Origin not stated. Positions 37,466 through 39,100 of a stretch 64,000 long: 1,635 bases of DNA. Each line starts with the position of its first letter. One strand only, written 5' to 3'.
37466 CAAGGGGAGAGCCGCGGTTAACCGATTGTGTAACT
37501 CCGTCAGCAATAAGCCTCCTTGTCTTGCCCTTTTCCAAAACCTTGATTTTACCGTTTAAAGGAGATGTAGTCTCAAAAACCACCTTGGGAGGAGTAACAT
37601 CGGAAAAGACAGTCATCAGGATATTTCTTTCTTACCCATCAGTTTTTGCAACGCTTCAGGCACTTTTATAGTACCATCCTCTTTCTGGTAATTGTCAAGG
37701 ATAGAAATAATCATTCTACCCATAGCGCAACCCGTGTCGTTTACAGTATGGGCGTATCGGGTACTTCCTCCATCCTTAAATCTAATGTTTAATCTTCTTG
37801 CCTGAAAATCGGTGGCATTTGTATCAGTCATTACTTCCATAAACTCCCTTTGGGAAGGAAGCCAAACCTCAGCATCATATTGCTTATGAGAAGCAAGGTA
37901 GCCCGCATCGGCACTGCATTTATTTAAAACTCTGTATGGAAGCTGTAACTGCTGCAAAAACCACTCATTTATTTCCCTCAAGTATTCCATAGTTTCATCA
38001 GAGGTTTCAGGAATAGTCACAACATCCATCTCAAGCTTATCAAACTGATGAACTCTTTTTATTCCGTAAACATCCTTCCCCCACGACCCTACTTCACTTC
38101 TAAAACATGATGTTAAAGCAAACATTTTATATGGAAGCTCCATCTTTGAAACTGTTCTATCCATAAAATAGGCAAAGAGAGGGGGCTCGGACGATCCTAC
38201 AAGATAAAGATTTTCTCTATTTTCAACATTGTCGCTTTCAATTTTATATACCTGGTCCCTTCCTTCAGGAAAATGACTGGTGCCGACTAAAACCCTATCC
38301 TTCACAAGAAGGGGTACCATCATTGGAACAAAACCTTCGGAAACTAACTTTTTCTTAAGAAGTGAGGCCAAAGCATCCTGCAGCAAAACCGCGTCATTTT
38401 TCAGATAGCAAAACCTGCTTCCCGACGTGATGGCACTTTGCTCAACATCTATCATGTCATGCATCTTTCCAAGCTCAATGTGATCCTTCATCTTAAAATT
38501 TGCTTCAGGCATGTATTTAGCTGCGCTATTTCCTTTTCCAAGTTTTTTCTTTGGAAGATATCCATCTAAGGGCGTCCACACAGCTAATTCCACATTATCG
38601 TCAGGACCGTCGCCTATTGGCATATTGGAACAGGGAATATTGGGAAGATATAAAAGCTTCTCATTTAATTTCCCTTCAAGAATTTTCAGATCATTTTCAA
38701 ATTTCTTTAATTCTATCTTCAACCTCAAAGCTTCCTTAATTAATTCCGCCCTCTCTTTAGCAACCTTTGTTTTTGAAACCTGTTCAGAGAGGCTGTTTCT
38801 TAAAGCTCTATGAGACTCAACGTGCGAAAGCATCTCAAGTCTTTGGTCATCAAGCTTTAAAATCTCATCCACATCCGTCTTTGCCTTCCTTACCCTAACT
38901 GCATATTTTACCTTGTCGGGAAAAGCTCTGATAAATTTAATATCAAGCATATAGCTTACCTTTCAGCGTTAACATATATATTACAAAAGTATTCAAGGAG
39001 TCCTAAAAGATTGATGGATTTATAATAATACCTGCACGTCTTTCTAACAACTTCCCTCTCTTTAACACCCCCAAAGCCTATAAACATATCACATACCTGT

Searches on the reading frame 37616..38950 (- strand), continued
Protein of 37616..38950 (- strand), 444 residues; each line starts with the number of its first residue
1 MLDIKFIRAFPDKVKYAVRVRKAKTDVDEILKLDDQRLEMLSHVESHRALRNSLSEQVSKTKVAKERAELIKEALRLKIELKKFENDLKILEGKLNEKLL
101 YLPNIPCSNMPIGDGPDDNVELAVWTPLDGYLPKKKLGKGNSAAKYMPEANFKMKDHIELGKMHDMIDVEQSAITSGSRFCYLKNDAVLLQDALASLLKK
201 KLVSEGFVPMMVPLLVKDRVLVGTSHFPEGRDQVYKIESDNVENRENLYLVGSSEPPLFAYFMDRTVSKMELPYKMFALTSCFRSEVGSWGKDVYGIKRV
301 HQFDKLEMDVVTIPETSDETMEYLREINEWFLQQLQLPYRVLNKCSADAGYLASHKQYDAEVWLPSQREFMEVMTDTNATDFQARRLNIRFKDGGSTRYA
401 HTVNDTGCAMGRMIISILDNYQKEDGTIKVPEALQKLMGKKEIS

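Call 78: list_cluster_members(proteins=[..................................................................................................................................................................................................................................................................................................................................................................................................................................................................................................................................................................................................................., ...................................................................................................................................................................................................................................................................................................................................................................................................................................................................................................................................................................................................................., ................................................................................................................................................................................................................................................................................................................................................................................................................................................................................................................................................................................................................, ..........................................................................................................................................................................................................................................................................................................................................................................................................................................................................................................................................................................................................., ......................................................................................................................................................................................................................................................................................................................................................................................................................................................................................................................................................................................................, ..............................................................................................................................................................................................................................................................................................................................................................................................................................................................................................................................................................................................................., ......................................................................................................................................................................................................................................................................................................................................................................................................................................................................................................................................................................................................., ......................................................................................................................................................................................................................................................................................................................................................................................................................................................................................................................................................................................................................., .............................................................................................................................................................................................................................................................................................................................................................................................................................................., window:37616-38950:-])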
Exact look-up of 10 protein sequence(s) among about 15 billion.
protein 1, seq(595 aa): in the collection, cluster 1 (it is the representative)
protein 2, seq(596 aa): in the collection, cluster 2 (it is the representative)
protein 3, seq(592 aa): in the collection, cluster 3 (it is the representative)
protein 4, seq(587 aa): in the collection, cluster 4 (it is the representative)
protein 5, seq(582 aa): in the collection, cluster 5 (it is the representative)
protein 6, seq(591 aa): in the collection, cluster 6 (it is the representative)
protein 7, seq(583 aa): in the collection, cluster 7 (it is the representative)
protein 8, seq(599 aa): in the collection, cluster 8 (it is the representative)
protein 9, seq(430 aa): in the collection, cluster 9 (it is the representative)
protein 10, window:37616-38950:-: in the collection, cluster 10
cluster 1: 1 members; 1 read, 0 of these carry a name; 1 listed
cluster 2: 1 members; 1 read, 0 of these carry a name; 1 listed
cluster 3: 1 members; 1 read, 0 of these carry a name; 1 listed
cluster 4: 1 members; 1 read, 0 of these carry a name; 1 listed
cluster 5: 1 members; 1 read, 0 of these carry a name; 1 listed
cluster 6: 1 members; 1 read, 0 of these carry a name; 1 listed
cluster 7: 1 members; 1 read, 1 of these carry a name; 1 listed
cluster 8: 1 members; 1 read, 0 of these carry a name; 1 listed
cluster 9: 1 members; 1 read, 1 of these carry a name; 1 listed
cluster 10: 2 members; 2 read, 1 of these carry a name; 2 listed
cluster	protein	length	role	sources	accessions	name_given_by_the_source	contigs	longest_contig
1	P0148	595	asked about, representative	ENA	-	-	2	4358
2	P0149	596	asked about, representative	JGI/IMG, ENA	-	-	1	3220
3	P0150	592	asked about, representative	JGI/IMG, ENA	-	-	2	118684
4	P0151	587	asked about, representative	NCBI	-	-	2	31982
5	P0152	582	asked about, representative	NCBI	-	-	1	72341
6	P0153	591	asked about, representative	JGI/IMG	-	-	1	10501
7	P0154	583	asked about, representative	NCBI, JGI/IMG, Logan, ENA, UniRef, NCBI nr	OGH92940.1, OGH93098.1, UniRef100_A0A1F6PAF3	MAG: threonine--tRNA ligase [Candidatus Magasanikbacteria bacterium RIFOXYD2_FULL_39_9] | Threonine--tRNA ligase n=1 Tax=Candidatus Magasanikbacteria bacterium RIFOXYD1_FULL_40_23 ...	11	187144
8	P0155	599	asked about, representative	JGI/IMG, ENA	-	-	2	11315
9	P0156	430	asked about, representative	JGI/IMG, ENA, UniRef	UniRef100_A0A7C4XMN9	Aspartate--tRNA(Asp/Asn) ligase n=1 Tax=candidate division WWE3 bacterium TaxID=2053526 ...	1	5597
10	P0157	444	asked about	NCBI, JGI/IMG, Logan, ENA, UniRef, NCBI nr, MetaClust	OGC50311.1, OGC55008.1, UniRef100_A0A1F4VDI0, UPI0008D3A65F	serine--tRNA ligase [candidate division WWE3 bacterium RIFCSPHIGHO2_01_FULL_40_23] | Serine--tRNA ligase n=1 Tax=candidate division WWE3 bacterium RIFCSPLOWO2_01_FULL_41_18 ... | MAG: serine--tRNA ligase [candidate division WWE3 bacterium RIFCSPHIGHO2_01_FULL_40_23]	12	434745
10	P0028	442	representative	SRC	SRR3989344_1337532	-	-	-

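Call 81: find_homologous_proteins(query=P0156, max_evalue=1e-120)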
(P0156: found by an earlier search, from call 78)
Query P0156 (430 aa): 2790 proteins with E <= 1e-120 among 8000 candidates; the best 120 are listed.
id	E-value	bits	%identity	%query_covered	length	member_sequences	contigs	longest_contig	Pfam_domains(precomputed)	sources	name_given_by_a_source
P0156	6.8e-287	969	100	100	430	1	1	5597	PF01336.32,PF00152.26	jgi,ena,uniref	uniref:Aspartate--tRNA(Asp/Asn) ligase n=1 Tax=candidate division WWE3 bacterium TaxID=2053526 RepID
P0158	3.6e-243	825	83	100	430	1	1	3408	PF01336.32,PF00152.26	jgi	jgi:aspartyl-tRNA synthetase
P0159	1.1e-239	814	81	100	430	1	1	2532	PF01336.32,PF00152.26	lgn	-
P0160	9.3e-229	778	76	100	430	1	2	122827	PF01336.32,PF00152.26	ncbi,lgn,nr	ncbi:aspartate--tRNA(Asn) ligase [candidate division WWE3 bacterium]|nr:aspartate--tRNA(Asn) ligase 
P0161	9.1e-228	775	78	99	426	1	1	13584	PF01336.32,PF00152.26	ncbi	-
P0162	1.3e-205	702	70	100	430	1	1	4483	PF01336.32,PF00152.26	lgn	-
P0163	1.4e-205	701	71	100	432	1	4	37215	PF01336.32,PF00152.26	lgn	-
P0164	5.9e-202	690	69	100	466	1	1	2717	PF01336.32,PF00152.26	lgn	-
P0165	5.5e-200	683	70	100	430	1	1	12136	PF01336.32,PF00152.26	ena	-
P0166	2.3e-199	681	67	100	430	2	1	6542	PF01336.32,PF00152.26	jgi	-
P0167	3.1e-198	677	69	100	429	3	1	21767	PF01336.32,PF00152.26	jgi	jgi:nondiscriminating aspartyl-tRNA synthetase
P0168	7.4e-197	673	69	100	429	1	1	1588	PF01336.32,PF00152.26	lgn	-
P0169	3.8e-196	670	68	100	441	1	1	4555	PF01336.32,PF00152.26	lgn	-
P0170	5.2e-196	670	68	100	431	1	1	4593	PF01336.32,PF00152.26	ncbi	-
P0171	9.5e-196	669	67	100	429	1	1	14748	PF01336.32,PF00152.26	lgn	-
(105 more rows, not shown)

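Call 82: find_encoding_contigs(protein=P0160, flank=1500, max_places=3)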
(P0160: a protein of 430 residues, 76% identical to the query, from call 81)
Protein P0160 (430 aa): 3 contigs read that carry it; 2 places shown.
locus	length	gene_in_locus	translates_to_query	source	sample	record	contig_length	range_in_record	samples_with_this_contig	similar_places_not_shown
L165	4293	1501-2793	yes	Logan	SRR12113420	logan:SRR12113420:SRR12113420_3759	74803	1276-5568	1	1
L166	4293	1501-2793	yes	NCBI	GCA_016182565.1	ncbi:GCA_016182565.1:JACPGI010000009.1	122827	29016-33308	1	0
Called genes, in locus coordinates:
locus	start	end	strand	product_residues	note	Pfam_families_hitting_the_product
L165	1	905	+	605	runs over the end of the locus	PF01368:DHH, PF02272:DHHA1, PF17768:RecJ_OB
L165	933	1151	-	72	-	-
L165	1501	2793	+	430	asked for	PF01336:tRNA_anti-codon, PF00152:tRNA-synt_2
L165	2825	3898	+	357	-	PF00768:Peptidase_S11, PF02113:Peptidase_S13 (weak)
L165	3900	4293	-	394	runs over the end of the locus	-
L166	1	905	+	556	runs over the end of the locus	PF01368:DHH, PF02272:DHHA1, PF17768:RecJ_OB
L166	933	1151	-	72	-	-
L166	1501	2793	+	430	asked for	PF01336:tRNA_anti-codon, PF00152:tRNA-synt_2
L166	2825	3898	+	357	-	PF00768:Peptidase_S11, PF02113:Peptidase_S13 (weak)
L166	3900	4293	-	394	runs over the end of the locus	-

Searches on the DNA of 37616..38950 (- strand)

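Call 85: search_rna_families(sources=[L156, L159, L160, L164, L052, L166], threshold=evalue, max_evalue=1, show_alignments=2)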
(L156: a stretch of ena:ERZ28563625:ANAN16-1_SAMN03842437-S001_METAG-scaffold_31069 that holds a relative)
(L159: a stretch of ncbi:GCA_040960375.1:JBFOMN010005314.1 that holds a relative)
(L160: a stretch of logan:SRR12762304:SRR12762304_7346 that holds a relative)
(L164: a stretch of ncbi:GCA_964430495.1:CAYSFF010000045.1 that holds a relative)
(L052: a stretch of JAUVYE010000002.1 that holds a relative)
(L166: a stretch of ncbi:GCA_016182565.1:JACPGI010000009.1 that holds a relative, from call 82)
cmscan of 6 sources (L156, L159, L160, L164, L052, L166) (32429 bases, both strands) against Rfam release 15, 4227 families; matches with E-value up to 1: 4.
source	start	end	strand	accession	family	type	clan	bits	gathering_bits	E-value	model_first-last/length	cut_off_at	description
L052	2732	2926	+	RF00230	T-box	Cis-reg; leader;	-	57.9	93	2.7e-10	1-219/219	no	T-box leader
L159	271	417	+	RF00230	T-box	Cis-reg; leader;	-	26.1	93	0.041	1-219/219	no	T-box leader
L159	370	440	-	RF01985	ZEB2_AS1_2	Gene; lncRNA;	-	21.3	70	0.59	1-61/61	no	ZEB2 antisense RNA 1 conserved region 2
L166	1272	1454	+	RF00230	T-box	Cis-reg; leader;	-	20.8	93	0.98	1-219/219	no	T-box leader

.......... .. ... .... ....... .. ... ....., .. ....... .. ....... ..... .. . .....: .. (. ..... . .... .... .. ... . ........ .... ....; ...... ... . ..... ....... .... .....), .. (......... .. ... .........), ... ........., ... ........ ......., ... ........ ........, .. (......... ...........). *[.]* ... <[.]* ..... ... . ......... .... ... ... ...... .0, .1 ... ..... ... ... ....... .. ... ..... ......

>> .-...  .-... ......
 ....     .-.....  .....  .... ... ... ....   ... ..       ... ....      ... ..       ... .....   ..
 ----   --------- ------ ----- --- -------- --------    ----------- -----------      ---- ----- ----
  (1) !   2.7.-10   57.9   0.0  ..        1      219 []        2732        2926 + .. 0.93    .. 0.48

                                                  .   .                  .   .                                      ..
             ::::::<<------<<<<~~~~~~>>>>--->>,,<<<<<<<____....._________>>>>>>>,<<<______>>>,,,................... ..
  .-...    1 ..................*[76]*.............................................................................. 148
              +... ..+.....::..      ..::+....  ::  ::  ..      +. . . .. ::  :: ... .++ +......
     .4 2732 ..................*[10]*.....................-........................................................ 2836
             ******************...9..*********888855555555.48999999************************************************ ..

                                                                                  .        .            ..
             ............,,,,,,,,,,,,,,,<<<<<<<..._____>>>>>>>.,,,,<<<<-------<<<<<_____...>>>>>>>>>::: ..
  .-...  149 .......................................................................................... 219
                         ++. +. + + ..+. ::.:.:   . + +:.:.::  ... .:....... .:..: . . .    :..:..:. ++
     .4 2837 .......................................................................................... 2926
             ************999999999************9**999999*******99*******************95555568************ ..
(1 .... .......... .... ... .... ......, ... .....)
